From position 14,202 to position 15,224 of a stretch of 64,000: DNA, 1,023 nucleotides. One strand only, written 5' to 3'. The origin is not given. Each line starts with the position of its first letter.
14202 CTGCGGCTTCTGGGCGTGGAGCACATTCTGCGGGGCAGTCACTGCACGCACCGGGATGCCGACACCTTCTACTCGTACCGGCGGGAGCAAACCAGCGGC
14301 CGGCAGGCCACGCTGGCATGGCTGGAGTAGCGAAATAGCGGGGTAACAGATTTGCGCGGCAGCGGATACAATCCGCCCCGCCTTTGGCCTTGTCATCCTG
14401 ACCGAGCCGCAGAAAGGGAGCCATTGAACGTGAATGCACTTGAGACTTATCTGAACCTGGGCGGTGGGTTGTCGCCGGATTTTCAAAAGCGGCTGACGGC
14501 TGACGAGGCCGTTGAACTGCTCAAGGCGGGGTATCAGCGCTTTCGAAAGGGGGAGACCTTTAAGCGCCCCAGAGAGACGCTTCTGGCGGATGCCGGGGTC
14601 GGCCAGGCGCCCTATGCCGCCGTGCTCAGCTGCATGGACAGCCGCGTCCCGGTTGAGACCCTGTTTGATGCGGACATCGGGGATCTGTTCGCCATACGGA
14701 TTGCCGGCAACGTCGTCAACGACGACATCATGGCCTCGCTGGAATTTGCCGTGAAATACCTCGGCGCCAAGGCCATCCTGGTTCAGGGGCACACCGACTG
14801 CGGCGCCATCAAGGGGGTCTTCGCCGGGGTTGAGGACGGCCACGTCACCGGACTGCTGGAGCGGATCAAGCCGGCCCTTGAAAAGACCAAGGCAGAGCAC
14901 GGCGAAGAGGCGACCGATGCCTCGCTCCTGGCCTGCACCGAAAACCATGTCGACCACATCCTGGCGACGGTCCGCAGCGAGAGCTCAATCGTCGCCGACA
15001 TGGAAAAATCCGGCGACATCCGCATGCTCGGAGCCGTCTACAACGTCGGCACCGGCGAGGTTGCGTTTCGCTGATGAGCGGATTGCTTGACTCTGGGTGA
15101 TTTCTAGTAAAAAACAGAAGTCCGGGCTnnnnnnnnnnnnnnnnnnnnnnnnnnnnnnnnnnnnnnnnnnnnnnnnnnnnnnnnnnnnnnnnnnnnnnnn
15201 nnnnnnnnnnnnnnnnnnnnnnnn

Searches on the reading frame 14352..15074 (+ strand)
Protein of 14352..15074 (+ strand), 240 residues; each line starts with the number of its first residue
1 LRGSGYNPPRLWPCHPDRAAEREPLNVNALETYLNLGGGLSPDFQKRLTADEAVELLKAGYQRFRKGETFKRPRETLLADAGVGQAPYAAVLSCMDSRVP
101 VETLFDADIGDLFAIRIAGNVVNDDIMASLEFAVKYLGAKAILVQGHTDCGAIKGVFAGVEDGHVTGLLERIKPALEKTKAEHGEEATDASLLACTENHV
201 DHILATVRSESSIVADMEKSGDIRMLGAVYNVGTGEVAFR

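Call 3: search_protein_families(library=pfam, proteins=[window:14352-15074:+])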
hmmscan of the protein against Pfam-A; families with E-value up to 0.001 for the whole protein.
window:14352-15074:+ (240 aa): 1 family
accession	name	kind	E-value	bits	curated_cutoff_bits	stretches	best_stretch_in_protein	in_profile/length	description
PF00484.24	Pro_CA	-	1.4e-38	133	25.7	1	90-237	2-156/156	Carbonic anhydrase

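Call 11: find_related_loci(query=window:14352-15074:+, collection=genome_contigs, flank=10000)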
Query window:14352-15074:+ (240 aa) in genome_contigs; peptide patterns used: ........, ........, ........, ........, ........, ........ (x = any residue, [..] = any of these).
209 stretches matched a pattern; 1 encode a relative of the query (tblastn E <= 1e-3); 1 distinct loci.
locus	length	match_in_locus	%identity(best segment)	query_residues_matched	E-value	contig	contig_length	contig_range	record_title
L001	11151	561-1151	43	45-239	1e-43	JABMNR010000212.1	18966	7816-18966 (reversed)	MAG: Alphaproteobacteria bacterium isolate bin.590 k141_7130555, whole genome shotgun sequence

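Call 27: find_related_loci(query=window:14430-15074:+, collection=metagenome_contigs, flank=10000)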
Query window:14430-15074:+ (214 aa) in metagenome_contigs; peptide patterns used: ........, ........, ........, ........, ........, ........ (x = any residue, [..] = any of these).
361 stretches matched a pattern; 172 encode a relative of the query (tblastn E <= 1e-3); the best 80 are kept; 80 distinct loci.
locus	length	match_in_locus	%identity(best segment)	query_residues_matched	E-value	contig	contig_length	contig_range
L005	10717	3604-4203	43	14-213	4e-54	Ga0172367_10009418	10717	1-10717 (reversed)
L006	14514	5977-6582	43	13-213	1e-53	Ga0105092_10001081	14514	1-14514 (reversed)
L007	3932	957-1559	43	14-213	2e-51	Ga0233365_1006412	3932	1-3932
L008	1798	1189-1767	42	22-213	8e-51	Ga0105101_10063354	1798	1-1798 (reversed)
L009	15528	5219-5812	42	18-213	5e-49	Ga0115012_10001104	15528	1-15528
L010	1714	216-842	40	6-213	3e-49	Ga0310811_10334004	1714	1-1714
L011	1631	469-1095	41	6-213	1e-49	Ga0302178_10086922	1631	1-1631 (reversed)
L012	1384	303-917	42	11-213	2e-49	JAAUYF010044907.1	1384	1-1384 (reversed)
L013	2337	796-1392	43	14-213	1e-47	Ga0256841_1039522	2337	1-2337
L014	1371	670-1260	44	19-213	8e-48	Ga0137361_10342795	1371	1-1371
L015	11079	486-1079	40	19-213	9e-46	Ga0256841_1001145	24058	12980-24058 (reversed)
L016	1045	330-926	40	14-213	1e-48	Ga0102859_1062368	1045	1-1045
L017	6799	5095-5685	42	19-213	5e-46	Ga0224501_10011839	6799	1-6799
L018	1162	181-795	40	11-213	2e-48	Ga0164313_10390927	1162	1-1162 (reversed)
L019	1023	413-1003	44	19-213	9e-49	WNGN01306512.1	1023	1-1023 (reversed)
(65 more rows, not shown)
